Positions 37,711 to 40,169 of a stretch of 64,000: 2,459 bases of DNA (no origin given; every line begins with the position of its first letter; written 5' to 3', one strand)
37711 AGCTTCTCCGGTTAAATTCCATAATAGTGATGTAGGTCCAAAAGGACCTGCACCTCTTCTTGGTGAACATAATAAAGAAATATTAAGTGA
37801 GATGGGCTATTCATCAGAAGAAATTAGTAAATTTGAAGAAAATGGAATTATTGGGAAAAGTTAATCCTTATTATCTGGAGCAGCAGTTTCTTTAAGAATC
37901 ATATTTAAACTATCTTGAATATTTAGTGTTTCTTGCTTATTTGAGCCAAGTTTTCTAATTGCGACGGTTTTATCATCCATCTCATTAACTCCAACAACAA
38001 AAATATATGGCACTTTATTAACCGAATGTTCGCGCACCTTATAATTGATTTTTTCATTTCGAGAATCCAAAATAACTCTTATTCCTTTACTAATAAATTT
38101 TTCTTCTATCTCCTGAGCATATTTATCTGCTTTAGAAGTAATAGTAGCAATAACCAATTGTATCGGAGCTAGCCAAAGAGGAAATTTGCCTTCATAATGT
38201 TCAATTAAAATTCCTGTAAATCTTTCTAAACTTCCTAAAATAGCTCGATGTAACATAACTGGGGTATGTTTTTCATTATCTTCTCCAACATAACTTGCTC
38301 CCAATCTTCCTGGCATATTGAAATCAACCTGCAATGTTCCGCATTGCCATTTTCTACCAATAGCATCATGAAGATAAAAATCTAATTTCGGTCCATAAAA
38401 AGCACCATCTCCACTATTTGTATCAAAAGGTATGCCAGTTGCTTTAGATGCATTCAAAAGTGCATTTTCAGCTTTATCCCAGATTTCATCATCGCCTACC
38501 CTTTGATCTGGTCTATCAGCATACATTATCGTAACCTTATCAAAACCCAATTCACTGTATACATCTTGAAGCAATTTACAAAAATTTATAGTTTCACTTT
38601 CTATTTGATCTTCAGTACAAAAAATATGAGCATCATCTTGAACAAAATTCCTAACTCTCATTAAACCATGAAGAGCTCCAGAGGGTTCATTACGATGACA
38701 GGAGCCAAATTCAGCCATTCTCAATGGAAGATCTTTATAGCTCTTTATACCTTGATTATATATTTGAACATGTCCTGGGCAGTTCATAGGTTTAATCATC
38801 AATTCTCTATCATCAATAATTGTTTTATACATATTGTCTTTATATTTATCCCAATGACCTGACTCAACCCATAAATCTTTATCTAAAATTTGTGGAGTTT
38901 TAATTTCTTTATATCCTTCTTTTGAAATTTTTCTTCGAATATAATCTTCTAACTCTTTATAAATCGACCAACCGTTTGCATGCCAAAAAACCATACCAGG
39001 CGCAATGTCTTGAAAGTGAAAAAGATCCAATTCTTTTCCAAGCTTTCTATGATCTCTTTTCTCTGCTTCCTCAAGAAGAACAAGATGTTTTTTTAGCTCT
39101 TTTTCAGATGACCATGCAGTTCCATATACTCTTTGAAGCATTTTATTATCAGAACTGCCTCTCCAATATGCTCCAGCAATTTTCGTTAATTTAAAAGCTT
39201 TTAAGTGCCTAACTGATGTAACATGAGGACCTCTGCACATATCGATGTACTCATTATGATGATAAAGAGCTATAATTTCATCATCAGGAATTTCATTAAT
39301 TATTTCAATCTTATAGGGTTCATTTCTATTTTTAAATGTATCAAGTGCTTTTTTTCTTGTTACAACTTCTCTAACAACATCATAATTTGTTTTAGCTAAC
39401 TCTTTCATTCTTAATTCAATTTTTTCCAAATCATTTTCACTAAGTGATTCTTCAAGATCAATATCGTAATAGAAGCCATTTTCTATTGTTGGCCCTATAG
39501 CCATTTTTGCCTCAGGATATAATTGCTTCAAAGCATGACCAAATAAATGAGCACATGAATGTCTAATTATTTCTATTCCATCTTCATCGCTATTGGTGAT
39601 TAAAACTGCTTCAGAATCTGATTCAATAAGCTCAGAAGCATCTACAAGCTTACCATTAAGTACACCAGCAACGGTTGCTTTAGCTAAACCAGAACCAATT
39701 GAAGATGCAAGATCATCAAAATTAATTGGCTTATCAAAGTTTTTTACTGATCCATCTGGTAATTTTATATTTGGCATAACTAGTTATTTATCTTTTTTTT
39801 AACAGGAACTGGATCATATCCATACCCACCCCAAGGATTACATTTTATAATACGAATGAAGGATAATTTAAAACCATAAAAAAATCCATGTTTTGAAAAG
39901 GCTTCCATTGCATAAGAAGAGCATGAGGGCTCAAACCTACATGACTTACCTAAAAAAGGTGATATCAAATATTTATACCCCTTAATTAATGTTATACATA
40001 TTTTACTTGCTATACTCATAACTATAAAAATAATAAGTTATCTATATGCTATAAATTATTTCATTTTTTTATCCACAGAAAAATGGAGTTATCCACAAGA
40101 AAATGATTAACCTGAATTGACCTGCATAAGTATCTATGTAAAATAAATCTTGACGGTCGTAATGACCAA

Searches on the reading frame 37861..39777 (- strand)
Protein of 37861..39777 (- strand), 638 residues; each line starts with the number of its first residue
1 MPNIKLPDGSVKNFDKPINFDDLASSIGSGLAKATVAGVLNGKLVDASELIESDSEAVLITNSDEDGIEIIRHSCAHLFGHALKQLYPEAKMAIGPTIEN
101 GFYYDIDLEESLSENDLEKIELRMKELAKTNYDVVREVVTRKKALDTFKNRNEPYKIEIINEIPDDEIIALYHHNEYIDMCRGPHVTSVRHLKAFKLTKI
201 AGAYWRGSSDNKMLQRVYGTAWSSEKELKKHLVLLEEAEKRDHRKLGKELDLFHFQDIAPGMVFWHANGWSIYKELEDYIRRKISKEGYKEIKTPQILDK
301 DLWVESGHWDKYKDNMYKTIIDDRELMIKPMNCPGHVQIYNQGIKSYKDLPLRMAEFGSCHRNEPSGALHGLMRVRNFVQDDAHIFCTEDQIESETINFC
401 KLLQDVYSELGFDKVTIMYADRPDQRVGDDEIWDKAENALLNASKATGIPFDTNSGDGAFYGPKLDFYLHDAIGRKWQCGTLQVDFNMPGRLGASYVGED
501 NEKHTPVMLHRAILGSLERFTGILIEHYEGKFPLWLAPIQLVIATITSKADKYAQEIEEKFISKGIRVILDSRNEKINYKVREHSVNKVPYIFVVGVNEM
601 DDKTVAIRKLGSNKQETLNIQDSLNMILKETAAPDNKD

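Call 29: list_cluster_members(proteins=[window:37861-39777:-, window:39780-40019:-, P0002])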
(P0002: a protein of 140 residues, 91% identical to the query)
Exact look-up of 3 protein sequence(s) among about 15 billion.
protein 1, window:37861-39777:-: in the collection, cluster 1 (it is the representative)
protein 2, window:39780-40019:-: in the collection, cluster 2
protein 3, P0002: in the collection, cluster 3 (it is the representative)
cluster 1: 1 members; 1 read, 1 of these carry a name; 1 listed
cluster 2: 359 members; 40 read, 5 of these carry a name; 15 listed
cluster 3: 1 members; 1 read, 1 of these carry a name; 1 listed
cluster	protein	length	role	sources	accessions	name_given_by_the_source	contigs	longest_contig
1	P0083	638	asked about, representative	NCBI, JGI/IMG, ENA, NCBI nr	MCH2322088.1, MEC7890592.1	MAG: threonine--tRNA ligase [Pseudomonadota bacterium] | threonyl-tRNA synthetase | threonine--tRNA ligase [Hyphomicrobiales bacterium]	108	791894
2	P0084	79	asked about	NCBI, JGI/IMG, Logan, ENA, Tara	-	putative membrane protein insertion efficiency factor | strand:- start:593 stop:832 length:240 start_codon:yes stop_codon:yes gene_type:complete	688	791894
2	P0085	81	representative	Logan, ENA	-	-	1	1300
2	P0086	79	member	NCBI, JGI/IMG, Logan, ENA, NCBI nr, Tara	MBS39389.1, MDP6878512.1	MAG: membrane protein insertion efficiency factor YidD [Rhodobiaceae bacterium] | hypothetical protein | membrane protein insertion efficiency factor YidD [Rhodobiaceae bacterium]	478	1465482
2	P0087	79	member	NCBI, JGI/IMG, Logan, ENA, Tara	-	hypothetical protein | strand:- start:383 stop:622 length:240 start_codon:yes stop_codon:yes gene_type:complete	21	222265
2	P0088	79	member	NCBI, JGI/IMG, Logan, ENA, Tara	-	strand:- start:337 stop:576 length:240 start_codon:yes stop_codon:yes gene_type:complete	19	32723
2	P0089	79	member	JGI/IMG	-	putative membrane protein insertion efficiency factor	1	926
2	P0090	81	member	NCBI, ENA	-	-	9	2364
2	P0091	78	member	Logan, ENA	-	-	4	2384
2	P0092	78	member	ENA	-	-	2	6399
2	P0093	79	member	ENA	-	-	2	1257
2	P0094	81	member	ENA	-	-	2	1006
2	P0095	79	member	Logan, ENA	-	-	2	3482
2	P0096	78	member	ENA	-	-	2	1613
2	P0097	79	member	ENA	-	-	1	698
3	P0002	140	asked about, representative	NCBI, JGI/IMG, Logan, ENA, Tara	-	strand:- start:3739 stop:4161 length:423 start_codon:yes stop_codon:yes gene_type:complete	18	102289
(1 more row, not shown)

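Call 30: find_encoding_contigs(protein=P0086, flank=1500, max_places=10)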
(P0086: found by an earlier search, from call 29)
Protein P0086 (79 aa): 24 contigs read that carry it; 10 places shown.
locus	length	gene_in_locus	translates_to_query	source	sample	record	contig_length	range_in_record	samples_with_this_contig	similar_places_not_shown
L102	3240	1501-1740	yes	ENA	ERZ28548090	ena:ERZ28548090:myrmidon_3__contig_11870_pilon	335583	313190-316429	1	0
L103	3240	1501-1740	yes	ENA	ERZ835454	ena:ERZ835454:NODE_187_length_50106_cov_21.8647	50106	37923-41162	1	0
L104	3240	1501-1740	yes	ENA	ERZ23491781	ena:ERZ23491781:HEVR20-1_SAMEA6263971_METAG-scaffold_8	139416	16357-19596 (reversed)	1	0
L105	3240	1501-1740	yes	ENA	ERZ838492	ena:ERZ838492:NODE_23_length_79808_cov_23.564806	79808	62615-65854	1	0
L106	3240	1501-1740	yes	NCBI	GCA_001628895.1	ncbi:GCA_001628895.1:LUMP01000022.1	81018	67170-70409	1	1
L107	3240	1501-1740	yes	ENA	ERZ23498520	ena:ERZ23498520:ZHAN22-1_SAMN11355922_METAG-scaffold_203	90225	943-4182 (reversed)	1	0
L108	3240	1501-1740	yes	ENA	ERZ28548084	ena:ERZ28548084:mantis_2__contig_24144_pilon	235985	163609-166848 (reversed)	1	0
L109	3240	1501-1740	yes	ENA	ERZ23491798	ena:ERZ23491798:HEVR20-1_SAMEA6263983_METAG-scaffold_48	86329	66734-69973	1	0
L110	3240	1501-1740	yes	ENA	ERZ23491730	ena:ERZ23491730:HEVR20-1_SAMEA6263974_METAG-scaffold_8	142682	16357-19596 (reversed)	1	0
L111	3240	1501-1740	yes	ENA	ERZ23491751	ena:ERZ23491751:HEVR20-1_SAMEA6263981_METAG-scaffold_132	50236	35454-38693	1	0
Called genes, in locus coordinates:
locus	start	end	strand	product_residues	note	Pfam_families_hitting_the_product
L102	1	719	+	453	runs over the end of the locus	PF00133:tRNA-synt_1 (faint), PF01406:tRNA-synt_1e, PF09334:tRNA-synt_1g (faint), PF09190:DALR_2 (weak)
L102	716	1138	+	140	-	PF01592:NifU_N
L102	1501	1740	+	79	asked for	PF01809:YidD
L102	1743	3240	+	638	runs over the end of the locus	PF02824:TGS (weak), PF07973:tRNA_SAD, PF00587:tRNA-synt_2b, PF03129:HGTP_anticodon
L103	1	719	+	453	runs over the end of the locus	PF00133:tRNA-synt_1 (faint), PF01406:tRNA-synt_1e, PF09334:tRNA-synt_1g (faint), PF09190:DALR_2 (weak)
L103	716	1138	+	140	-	PF01592:NifU_N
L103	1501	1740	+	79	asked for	PF01809:YidD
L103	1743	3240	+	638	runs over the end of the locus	PF02824:TGS (weak), PF07973:tRNA_SAD, PF00587:tRNA-synt_2b, PF03129:HGTP_anticodon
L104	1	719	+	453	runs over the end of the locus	PF00133:tRNA-synt_1 (faint), PF01406:tRNA-synt_1e, PF09334:tRNA-synt_1g (faint), PF09190:DALR_2 (weak)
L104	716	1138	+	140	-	PF01592:NifU_N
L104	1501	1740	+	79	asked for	PF01809:YidD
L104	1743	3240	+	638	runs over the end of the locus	PF02824:TGS (weak), PF07973:tRNA_SAD, PF00587:tRNA-synt_2b, PF03129:HGTP_anticodon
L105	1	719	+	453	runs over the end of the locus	PF00133:tRNA-synt_1 (faint), PF01406:tRNA-synt_1e, PF09334:tRNA-synt_1g (faint), PF09190:DALR_2 (weak)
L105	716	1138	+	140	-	PF01592:NifU_N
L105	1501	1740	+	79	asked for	PF01809:YidD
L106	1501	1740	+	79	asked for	PF01809:YidD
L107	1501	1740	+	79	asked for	PF01809:YidD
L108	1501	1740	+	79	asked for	PF01809:YidD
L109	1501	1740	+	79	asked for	PF01809:YidD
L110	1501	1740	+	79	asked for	PF01809:YidD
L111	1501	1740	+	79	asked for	PF01809:YidD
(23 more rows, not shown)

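Call 31: find_encoding_contigs(protein=P0087, flank=1500, max_places=6)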
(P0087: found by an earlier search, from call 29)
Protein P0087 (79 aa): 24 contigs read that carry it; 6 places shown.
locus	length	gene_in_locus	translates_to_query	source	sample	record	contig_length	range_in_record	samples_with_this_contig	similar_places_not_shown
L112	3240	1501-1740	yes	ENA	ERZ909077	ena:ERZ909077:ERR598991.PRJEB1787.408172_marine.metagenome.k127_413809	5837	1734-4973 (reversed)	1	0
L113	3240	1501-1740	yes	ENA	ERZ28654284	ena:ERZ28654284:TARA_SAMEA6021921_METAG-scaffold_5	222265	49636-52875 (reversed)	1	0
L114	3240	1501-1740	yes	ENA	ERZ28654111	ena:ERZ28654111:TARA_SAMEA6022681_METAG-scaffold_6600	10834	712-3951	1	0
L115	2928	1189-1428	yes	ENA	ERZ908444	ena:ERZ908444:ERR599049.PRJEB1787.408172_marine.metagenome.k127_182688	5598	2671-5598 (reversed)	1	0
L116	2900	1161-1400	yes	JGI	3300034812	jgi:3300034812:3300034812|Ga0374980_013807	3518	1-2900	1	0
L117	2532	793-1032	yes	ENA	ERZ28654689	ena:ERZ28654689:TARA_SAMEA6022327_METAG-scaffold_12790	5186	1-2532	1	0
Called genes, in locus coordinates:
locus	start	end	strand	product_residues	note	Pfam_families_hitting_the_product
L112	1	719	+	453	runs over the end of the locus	PF00133:tRNA-synt_1 (faint), PF01406:tRNA-synt_1e, PF09334:tRNA-synt_1g (faint), PF09190:DALR_2 (weak)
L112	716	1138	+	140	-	PF01592:NifU_N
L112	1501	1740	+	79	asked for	PF01809:YidD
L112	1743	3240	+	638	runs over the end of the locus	PF02824:TGS (weak), PF07973:tRNA_SAD, PF00587:tRNA-synt_2b, PF03129:HGTP_anticodon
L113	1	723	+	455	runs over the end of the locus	PF00133:tRNA-synt_1 (faint), PF01406:tRNA-synt_1e, PF09334:tRNA-synt_1g (faint), PF09190:DALR_2 (weak)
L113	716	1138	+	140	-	PF01592:NifU_N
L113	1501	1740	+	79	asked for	PF01809:YidD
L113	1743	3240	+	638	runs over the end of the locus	PF02824:TGS (weak), PF07973:tRNA_SAD, PF00587:tRNA-synt_2b, PF03129:HGTP_anticodon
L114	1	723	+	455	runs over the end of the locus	PF00133:tRNA-synt_1 (faint), PF01406:tRNA-synt_1e, PF09334:tRNA-synt_1g (faint), PF09190:DALR_2 (weak)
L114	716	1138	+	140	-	PF01592:NifU_N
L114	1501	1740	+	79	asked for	PF01809:YidD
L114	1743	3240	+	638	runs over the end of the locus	PF02824:TGS (weak), PF07973:tRNA_SAD, PF00587:tRNA-synt_2b, PF03129:HGTP_anticodon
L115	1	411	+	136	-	?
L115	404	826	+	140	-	PF01592:NifU_N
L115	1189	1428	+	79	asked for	PF01809:YidD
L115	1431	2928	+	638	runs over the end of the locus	PF02824:TGS (weak), PF07973:tRNA_SAD, PF00587:tRNA-synt_2b, PF03129:HGTP_anticodon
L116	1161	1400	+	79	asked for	PF01809:YidD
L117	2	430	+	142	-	?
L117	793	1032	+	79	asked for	PF01809:YidD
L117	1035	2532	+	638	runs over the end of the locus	PF02824:TGS (weak), PF07973:tRNA_SAD, PF00587:tRNA-synt_2b, PF03129:HGTP_anticodon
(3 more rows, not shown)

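Call 62: search_protein_families(library=pfam, proteins=[L117:2-430:+, L115:1-411:+], max_evalue=0.1)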
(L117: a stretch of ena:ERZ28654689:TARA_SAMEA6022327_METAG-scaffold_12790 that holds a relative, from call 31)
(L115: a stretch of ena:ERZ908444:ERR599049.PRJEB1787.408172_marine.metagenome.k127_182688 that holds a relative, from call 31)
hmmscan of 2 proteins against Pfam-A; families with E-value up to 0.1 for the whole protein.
L117:2-430:+ (142 aa): 1 family
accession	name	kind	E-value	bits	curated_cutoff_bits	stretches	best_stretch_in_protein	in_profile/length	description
PF01592.21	NifU_N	-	3.2e-08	34.2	22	1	8-97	2-96/127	NifU-like N terminal domain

L115:1-411:+ (136 aa): 2 families
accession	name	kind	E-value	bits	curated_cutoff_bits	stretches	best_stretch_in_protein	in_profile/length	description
PF09190.17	DALR_2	-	4.1e-07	30.9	22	1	24-67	4-54/57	DALR domain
PF23493.1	CysS_C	-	1.8e-05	25.2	23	1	89-131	8-50/51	Cysteinyl-tRNA ligase anticodon binding domain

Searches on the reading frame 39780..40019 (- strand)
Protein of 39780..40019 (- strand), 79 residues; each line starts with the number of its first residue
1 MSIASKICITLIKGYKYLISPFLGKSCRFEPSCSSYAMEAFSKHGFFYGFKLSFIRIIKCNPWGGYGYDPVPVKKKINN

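Call 10: search_protein_families(library=pfam, proteins=[window:39780-40019:-], max_evalue=0.01)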
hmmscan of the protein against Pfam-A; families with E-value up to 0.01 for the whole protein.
window:39780-40019:- (79 aa): 1 family
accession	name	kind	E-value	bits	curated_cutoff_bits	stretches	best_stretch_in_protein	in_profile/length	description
PF01809.23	YidD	-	3.5e-27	94.4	27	1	6-71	2-67/67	Putative membrane protein insertion efficiency factor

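Call 11: find_encoding_contigs(protein=window:39780-40019:-, flank=3000, max_places=10)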
Protein window:39780-40019:- (79 aa): 24 contigs read that carry it; 10 places shown.
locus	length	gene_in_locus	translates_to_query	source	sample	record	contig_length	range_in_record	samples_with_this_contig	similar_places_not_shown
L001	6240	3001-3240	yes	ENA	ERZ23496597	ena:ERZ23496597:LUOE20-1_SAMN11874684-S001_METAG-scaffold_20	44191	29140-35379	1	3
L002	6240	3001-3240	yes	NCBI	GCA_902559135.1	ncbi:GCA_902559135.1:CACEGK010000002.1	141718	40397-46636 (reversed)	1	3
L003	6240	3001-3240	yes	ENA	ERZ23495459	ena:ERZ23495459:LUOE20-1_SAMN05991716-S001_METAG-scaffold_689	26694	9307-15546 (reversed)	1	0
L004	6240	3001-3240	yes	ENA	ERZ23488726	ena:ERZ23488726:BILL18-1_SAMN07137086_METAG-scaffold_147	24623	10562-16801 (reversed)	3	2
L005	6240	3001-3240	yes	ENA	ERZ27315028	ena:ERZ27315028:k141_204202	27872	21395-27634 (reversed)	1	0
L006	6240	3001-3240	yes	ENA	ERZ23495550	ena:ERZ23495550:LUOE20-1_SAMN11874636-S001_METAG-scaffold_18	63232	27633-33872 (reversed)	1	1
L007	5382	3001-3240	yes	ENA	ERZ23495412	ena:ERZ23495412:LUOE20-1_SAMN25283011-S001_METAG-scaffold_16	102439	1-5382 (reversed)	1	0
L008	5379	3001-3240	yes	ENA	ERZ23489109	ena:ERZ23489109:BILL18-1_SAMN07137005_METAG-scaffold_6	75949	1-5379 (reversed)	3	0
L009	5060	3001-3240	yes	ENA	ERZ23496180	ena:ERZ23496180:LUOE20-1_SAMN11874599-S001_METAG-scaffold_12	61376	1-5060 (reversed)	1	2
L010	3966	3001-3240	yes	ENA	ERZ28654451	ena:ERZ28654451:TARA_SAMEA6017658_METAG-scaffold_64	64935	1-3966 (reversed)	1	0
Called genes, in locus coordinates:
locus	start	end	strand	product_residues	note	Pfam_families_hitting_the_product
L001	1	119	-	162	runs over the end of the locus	PF01502:PRA-CH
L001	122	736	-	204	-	PF01227:GTP_cyclohydroI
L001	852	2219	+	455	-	PF00133:tRNA-synt_1 (faint), PF01406:tRNA-synt_1e, PF09334:tRNA-synt_1g (faint), PF09190:DALR_2 (faint)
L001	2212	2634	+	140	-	PF01592:NifU_N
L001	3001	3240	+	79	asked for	PF01809:YidD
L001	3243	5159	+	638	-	PF02824:TGS, PF07973:tRNA_SAD, PF00587:tRNA-synt_2b, PF03129:HGTP_anticodon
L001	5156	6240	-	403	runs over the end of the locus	PF02515:CoA_transf_3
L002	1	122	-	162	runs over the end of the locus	PF01502:PRA-CH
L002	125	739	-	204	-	PF01227:GTP_cyclohydroI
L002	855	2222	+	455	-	PF00133:tRNA-synt_1 (faint), PF01406:tRNA-synt_1e, PF09334:tRNA-synt_1g (faint), PF09190:DALR_2 (faint)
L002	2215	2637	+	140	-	PF01592:NifU_N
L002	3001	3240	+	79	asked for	PF01809:YidD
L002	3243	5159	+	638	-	PF02824:TGS, PF07973:tRNA_SAD, PF00587:tRNA-synt_2b, PF03129:HGTP_anticodon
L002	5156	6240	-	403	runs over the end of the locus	PF02515:CoA_transf_3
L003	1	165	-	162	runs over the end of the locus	PF01502:PRA-CH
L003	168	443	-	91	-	PF01227:GTP_cyclohydroI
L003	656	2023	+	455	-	PF00133:tRNA-synt_1 (faint), PF01406:tRNA-synt_1e, PF09334:tRNA-synt_1g (faint), PF09190:DALR_2 (faint)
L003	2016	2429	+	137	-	-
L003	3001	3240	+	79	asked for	PF01809:YidD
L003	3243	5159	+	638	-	PF02824:TGS, PF07973:tRNA_SAD, PF00587:tRNA-synt_2b, PF03129:HGTP_anticodon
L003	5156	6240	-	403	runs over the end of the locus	PF02515:CoA_transf_3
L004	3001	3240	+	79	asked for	PF01809:YidD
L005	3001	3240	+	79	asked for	PF01809:YidD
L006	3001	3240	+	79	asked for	PF01809:YidD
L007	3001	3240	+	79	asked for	PF01809:YidD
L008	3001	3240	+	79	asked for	PF01809:YidD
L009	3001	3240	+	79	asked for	PF01809:YidD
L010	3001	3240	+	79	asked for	PF01809:YidD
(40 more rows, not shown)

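Call 62: search_protein_families(library=pfam, proteins=[L003:2016-2429:+, L117:2-430:+, L115:1-411:+], max_evalue=0.1)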
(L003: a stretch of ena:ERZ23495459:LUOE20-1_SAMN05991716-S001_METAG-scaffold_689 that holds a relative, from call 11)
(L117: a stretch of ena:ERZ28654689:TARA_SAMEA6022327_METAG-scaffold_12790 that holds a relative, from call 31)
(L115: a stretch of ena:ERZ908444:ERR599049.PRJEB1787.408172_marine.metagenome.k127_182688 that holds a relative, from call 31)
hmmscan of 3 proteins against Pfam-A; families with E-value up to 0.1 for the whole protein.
L003:2016-2429:+ (137 aa): 1 family
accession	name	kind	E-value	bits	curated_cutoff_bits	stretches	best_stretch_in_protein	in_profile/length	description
PF01592.21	NifU_N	-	3.8e-08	34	22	1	6-90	2-89/127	NifU-like N terminal domain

L117:2-430:+ (142 aa): 1 family
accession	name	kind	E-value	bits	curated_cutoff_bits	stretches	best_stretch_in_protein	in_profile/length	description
PF01592.21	NifU_N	-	3.2e-08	34.2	22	1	8-97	2-96/127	NifU-like N terminal domain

L115:1-411:+ (136 aa): 2 families
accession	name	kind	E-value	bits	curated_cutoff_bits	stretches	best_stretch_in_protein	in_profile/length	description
PF09190.17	DALR_2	-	4.1e-07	30.9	22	1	24-67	4-54/57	DALR domain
PF23493.1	CysS_C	-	1.8e-05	25.2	23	1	89-131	8-50/51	Cysteinyl-tRNA ligase anticodon binding domain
